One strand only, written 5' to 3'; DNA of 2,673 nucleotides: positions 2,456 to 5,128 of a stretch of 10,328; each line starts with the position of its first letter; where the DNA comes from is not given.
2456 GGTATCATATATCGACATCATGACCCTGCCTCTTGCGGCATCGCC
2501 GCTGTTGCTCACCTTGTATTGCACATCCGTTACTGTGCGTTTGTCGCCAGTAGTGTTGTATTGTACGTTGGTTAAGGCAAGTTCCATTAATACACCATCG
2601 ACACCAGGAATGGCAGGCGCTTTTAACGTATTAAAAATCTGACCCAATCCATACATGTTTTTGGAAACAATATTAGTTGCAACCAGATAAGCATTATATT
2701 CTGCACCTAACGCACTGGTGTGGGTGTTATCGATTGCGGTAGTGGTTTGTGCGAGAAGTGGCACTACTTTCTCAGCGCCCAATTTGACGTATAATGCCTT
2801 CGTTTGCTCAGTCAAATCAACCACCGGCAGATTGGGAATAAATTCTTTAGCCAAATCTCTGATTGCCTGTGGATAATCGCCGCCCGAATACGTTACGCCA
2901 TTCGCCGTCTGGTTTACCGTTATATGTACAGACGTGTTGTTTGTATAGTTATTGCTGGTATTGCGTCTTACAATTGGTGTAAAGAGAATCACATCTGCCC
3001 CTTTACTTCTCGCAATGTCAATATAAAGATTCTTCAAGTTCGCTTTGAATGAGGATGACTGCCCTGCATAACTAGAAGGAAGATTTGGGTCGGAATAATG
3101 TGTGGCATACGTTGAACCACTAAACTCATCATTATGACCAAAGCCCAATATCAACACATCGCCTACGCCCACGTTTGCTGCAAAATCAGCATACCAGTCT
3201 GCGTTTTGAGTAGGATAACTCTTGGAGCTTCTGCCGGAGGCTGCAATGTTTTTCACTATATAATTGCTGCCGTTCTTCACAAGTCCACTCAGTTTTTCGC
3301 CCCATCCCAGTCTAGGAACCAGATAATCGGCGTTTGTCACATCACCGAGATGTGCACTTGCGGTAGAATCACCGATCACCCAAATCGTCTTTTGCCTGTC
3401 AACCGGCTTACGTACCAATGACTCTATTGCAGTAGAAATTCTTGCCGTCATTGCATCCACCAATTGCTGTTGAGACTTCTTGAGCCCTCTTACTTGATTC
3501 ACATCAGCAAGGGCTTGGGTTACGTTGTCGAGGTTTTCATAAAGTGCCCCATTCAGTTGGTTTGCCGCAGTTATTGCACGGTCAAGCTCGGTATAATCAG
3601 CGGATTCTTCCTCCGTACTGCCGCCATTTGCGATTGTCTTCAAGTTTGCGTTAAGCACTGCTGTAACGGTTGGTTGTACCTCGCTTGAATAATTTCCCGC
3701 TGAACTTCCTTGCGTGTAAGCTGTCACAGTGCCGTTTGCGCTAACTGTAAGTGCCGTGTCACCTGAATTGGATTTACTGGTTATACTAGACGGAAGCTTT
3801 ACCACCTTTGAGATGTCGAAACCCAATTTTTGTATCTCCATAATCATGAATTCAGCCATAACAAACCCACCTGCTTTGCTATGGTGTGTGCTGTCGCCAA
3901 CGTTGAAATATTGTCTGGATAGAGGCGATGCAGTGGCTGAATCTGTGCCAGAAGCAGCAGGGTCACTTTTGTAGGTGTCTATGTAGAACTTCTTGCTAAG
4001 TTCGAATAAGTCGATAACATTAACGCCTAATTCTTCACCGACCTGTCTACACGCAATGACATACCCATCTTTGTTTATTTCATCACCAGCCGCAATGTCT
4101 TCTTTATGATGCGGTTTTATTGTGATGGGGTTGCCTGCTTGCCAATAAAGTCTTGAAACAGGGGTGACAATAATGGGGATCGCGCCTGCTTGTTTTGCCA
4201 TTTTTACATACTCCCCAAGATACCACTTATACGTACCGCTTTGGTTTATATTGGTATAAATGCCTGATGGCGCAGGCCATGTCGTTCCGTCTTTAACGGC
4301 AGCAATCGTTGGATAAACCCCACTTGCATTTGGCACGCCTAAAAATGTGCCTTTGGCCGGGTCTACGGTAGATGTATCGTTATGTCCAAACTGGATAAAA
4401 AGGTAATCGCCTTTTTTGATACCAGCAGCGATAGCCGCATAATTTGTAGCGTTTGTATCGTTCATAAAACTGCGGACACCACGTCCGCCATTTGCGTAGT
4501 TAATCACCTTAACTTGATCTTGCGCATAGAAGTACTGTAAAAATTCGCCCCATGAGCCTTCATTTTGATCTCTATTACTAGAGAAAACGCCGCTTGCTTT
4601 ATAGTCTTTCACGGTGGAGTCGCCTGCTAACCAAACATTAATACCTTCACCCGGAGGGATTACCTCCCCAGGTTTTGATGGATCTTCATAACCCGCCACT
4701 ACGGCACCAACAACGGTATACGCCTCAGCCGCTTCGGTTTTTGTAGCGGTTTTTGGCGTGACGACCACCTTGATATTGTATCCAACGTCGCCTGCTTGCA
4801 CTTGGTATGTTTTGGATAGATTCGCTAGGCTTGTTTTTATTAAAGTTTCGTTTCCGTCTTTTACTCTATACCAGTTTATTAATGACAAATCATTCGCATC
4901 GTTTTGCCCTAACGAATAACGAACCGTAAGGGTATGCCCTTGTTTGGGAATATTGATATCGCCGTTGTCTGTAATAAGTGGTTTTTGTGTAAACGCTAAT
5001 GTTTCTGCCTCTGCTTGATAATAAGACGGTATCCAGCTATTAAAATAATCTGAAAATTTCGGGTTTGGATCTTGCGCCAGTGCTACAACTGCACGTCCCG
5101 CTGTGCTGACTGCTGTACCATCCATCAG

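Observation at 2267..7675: Single 1802-aa polypeptide combining a CE8 pectin methylesterase with two CE12-type SGNH acetylesterases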

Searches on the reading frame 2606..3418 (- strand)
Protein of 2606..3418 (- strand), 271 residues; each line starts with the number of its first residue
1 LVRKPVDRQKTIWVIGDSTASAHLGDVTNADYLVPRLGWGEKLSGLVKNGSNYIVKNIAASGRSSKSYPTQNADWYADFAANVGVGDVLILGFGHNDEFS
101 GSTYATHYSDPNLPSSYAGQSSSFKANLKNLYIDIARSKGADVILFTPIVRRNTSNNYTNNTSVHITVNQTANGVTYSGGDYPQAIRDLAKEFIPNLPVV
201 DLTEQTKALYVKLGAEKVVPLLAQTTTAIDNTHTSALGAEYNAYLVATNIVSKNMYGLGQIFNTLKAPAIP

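Call 9: search_protein_families(library=pfam, proteins=[window:2606-3418:-], max_evalue=1)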
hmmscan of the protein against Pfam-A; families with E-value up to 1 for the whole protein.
seq(271 aa): 1 family
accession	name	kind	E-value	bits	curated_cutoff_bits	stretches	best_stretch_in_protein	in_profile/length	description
PF13472.12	Lipase_GDSL_2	-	4.6e-06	27.7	32.9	1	14-206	1-150/178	GDSL-like Lipase/Acylhydrolase family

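Call 22: search_solved_structures(query=window:2621-3391:-, max_evalue=1, show_alignments=3)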
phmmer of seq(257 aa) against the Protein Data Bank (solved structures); distinct sequences matched with E-value up to 1: 3.
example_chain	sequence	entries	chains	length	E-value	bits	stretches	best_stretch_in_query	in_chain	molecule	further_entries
1deo_A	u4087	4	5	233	0.0002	24.5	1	3-232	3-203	RHAMNOGALACTURONAN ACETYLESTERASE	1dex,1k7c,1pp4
3c1u_A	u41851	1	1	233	0.0008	22.5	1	3-138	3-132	Rhamnogalacturonan acetylesterase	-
8cro_D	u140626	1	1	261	0.94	12.4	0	109-205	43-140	DNA-directed RNA polymerase subunit Rpo3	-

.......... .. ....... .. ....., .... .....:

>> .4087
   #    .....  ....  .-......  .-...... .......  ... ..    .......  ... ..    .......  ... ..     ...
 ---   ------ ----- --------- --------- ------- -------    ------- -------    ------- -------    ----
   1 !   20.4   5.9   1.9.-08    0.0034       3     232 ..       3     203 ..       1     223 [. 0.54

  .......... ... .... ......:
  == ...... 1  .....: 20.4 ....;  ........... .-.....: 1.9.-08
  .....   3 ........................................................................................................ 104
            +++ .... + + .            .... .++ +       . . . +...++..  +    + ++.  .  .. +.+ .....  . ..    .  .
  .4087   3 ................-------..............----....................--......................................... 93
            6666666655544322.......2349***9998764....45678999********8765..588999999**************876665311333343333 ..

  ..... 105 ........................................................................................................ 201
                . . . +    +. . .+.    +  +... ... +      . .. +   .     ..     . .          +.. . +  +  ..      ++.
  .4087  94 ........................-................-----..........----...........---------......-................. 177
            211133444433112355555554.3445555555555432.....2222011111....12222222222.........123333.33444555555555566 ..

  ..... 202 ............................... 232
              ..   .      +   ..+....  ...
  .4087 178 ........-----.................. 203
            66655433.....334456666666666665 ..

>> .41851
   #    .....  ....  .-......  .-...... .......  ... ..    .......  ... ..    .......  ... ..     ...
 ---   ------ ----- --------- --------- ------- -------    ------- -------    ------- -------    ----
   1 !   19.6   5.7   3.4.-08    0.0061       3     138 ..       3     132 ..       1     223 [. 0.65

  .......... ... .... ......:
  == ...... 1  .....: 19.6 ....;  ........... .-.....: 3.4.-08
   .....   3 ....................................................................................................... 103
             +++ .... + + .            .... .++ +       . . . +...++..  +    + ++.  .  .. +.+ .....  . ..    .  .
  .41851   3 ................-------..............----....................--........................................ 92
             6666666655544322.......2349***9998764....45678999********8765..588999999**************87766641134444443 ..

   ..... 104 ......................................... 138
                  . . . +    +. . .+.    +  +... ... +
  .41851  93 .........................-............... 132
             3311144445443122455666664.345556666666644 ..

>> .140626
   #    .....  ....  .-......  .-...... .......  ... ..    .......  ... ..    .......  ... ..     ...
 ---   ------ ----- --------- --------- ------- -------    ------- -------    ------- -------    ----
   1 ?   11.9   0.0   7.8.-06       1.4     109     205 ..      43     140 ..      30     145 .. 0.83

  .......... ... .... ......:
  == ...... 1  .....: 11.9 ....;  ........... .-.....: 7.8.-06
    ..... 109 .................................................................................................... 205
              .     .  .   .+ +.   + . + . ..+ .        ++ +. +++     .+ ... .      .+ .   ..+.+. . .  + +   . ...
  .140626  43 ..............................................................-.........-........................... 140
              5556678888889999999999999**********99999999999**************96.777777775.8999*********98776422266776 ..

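Call 68: search_protein_families(library=ncbifam, proteins=[window:2621-3391:-], max_evalue=0.1)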
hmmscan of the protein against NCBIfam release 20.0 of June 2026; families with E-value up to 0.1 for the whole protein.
seq(257 aa): 2 families
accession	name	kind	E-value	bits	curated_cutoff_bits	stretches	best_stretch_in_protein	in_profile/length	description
NF041897.1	pecacetest_PaeY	equivalog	3.2e-16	59.1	1000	1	3-203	277-480/549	pectin acetylesterase PaeY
NF050807.1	TransRegFlbDCaul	equivalog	0.042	12.7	750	1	126-193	39-105/454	sigma-54-dependent transcriptional regulator FlbD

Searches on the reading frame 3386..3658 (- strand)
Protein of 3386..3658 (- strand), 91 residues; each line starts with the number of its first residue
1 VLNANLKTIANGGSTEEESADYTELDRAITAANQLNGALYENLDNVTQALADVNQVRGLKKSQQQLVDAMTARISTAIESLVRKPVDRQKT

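Call 9: search_protein_families(library=pfam, proteins=[window:3386-3658:-], max_evalue=1)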
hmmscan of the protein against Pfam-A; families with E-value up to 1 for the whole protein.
seq(91 aa): 5 families
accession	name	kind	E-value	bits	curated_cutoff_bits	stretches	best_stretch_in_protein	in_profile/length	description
PF20379.3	DUF6674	-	0.008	16.3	28.5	1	18-81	20-82/251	Family of unknown function (DUF6674)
PF00901.23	Orbi_VP5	-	0.019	14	27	1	14-76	134-194/506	Orbivirus outer capsid protein VP5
PF02646.22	RmuC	-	0.036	13.6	26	1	14-58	24-67/291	RmuC family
PF16421.10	E2F_CC-MB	-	0.089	13.4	33.9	1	22-80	12-70/96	E2F transcription factor CC-MB domain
PF07554.19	FIVAR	-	0.3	12.2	29.2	1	16-56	22-66/71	FIVAR domain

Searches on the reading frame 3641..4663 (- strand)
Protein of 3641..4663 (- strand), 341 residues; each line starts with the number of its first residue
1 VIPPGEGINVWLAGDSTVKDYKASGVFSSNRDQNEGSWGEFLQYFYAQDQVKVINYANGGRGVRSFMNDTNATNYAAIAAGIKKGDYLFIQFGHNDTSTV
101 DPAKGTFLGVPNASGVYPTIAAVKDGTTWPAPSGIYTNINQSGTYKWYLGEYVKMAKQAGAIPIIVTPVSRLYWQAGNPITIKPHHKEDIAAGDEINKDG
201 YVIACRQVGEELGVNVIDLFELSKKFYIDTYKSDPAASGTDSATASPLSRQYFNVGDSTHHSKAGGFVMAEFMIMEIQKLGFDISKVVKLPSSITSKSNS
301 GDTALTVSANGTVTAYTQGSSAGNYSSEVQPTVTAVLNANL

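Call 9: search_protein_families(library=pfam, proteins=[window:3641-4663:-], max_evalue=1)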
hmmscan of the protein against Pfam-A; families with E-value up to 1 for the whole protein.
seq(341 aa): 3 families
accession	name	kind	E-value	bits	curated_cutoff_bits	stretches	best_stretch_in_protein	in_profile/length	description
PF13472.12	Lipase_GDSL_2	-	2.3e-08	35.2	32.9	1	14-222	3-152/178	GDSL-like Lipase/Acylhydrolase family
PF00657.28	Lipase_GDSL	-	1.3e-06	29.1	23.6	1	12-100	3-94/208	GDSL-like Lipase/Acylhydrolase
PF07262.16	CdiI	-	0.2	11.9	25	1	174-221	103-153/155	CDI immunity protein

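Call 21: search_solved_structures(query=window:3794-4645:-, max_evalue=1, show_alignments=3)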
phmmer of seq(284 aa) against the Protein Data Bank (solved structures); distinct sequences matched with E-value up to 1: 7.
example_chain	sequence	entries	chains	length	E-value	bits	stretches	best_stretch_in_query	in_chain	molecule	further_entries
2o14_A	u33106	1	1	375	3.4e-10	43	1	4-168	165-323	Hypothetical protein yxiM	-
1deo_A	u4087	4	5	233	4.3e-07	32.8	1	4-99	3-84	RHAMNOGALACTURONAN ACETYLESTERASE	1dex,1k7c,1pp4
3c1u_A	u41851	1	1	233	1.1e-06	31.4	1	4-99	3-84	Rhamnogalacturonan acetylesterase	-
1ykd_A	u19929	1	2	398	0.19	14.2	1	175-234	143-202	adenylate cyclase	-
7qh2_B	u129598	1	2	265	0.21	14.1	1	63-122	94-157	Lactate dehydrogenase (NAD(+),ferredoxin) subunit LctB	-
3d7l_A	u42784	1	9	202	0.53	12.8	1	189-263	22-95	Lin1944 protein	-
5evj_A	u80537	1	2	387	0.85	12.1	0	155-235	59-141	Arsenite methyltransferase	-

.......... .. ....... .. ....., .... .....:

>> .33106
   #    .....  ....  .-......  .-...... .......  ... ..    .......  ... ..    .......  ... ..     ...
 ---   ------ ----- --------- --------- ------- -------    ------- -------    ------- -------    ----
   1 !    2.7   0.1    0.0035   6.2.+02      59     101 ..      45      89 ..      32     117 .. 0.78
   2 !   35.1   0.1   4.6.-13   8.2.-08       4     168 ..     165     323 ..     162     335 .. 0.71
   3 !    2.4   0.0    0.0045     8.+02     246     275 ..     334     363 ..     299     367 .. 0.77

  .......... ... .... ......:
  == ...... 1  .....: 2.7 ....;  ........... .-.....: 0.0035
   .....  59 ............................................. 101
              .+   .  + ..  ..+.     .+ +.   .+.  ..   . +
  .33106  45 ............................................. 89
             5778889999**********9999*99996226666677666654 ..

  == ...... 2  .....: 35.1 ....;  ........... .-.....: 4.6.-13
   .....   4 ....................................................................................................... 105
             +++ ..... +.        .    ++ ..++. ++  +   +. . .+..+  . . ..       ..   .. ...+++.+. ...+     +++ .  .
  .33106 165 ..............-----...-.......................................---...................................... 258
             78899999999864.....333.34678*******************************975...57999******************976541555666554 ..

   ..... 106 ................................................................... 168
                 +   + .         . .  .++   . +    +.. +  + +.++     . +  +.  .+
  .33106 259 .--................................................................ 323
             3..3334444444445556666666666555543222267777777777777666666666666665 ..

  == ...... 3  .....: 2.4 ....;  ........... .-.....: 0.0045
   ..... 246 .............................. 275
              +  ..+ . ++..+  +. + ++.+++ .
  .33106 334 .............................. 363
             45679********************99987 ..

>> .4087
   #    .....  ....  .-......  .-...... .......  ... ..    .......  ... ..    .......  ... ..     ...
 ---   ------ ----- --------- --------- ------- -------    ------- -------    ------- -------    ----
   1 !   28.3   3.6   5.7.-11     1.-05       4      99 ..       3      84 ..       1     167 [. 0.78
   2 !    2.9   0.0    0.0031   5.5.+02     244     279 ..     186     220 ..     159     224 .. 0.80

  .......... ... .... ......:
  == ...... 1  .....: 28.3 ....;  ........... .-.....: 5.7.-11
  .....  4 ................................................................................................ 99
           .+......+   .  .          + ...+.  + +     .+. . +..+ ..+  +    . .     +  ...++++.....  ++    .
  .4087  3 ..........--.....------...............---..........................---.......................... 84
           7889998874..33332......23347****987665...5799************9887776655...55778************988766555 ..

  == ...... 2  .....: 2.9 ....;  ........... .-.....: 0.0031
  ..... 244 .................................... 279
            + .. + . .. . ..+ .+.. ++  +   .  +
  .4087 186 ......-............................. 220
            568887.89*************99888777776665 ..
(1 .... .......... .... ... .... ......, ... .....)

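Call 68: search_protein_families(library=ncbifam, proteins=[window:3794-4645:-], max_evalue=0.1)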
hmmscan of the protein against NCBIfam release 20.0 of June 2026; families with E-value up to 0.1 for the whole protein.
seq(284 aa): 1 family
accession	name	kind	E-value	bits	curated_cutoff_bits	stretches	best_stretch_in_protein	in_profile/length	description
NF041897.1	pecacetest_PaeY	equivalog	2.1e-11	43.2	1000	1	5-171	278-426/549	pectin acetylesterase PaeY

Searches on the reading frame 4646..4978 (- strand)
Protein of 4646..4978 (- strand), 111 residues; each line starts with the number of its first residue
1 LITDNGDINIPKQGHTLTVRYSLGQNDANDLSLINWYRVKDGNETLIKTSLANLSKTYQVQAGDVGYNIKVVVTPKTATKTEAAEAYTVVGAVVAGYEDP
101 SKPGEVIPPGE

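Call 9: search_protein_families(library=pfam, proteins=[window:4646-4978:-], max_evalue=1)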
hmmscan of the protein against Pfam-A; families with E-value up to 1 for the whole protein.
seq(111 aa): 2 families
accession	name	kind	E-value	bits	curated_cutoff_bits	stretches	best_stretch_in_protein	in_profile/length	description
PF23197.1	IG_AIR9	-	2.2e-05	24.6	27.5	1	32-80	31-77/87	AIR9 A9 domain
PF19508.4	DUF6042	-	0.19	11.8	26.8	1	32-73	140-181/219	Family of unknown function (DUF6042)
